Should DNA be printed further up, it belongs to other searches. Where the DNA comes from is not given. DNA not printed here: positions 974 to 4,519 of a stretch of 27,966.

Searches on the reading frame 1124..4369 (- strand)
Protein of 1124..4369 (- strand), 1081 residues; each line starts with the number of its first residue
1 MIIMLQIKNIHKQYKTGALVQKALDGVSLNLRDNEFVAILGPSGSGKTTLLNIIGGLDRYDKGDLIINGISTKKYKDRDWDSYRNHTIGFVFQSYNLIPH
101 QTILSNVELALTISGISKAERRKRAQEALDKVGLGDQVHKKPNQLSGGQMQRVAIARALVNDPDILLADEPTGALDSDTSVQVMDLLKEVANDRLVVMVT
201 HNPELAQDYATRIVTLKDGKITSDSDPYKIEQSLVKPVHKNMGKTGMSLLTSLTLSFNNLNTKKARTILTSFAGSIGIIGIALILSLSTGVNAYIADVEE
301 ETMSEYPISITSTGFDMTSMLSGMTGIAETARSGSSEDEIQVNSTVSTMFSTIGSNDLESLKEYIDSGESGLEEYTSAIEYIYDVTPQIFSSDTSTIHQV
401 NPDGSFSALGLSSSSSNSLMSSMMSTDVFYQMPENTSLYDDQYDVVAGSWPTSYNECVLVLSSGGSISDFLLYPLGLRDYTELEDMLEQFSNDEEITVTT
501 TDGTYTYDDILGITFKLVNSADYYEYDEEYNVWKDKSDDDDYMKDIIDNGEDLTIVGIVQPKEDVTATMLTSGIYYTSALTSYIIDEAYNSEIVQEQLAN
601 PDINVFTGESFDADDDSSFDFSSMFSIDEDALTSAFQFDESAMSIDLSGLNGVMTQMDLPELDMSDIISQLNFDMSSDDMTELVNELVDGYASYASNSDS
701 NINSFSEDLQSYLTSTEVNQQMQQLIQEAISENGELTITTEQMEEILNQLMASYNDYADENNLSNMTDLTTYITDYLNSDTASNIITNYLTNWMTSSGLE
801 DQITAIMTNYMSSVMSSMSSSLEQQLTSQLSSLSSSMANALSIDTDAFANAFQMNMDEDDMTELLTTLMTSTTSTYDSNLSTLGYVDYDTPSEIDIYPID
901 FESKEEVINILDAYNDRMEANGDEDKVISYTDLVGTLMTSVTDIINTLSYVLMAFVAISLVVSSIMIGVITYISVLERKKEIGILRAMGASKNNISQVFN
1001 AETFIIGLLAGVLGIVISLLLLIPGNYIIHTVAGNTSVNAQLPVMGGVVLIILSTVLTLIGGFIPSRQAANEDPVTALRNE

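Call 10: search_protein_families(library=ncbifam, proteins=[window:1124-4369:-])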
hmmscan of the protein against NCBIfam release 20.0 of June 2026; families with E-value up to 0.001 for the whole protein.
window:1124-4369:- (1081 aa): 196 families (the best 25 are shown)
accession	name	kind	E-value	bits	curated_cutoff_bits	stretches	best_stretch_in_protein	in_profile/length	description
NF007826.0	PRK10535.1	equivalog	1.8e-83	280.9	966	2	2-287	2-292/648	macrolide ABC transporter ATP-binding protein/permease MacB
NF038007.1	ABC_ATP_DarD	equivalog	2.2e-65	220.2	375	1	4-221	1-218/218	darobactin export ABC transporter ATP-binding protein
TIGR02211.1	LolD_lipo_ex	equivalog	7.9e-63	211.9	307.75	1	4-222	1-220/221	lipoprotein-releasing ABC transporter ATP-binding protein LolD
TIGR03608.1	L_ocin_972_ABC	subfamily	1.1e-61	207.9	254.85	1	7-214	1-204/206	putative bacteriocin export ABC transporter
TIGR02673.1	FtsE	equivalog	8.5e-61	205.3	264.85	1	4-220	1-214/214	cell division ATP-binding protein FtsE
TIGR02982.1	heterocyst_DevA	subfamily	4.7e-58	196.4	295.8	1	5-221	2-219/220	ABC exporter ATP-binding subunit, DevA family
TIGR02315.1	ABC_phnC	equivalog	7.5e-58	195.8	266.1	1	4-237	1-240/243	phosphonate ABC transporter ATP-binding protein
TIGR03265.1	PhnT2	equivalog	4.6e-56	190.5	457.7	1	4-232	4-224/353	putative 2-aminoethylphosphonate ABC transporter ATP-binding protein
NF008639.0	PRK11629.1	equivalog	2e-53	181.2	360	1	3-223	5-226/234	lipoprotein-releasing ABC transporter ATP-binding protein LolD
NF007027.0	PRK09493.1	equivalog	3.2e-53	180.5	379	1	4-230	1-223/240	glutamine ABC transporter ATP-binding protein GlnQ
TIGR00968.1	3a0106s01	subfamily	1.3e-51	175.4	342.75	1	6-230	2-218/237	sulfate ABC transporter ATP-binding protein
NF006987.0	PRK09452.1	equivalog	3.5e-51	174.1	482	1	4-230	17-235/378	spermidine/putrescine ABC transporter ATP-binding protein PotA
TIGR03005.1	ectoine_ehuA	equivalog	4.1e-50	170.4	345.4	1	7-230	3-234/252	ectoine/hydroxyectoine ABC transporter ATP-binding protein EhuA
NF043075.1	MMSYN1_0197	equivalog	2.2e-49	168.3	550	1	4-229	2-219/341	spermidine/putrescine ABC transporter ATP-binding protein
TIGR01186.1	proV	subfamily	3.9e-49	167.7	326.6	1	21-227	6-214/363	betaine/proline/choline family ABC transporter ATP-binding protein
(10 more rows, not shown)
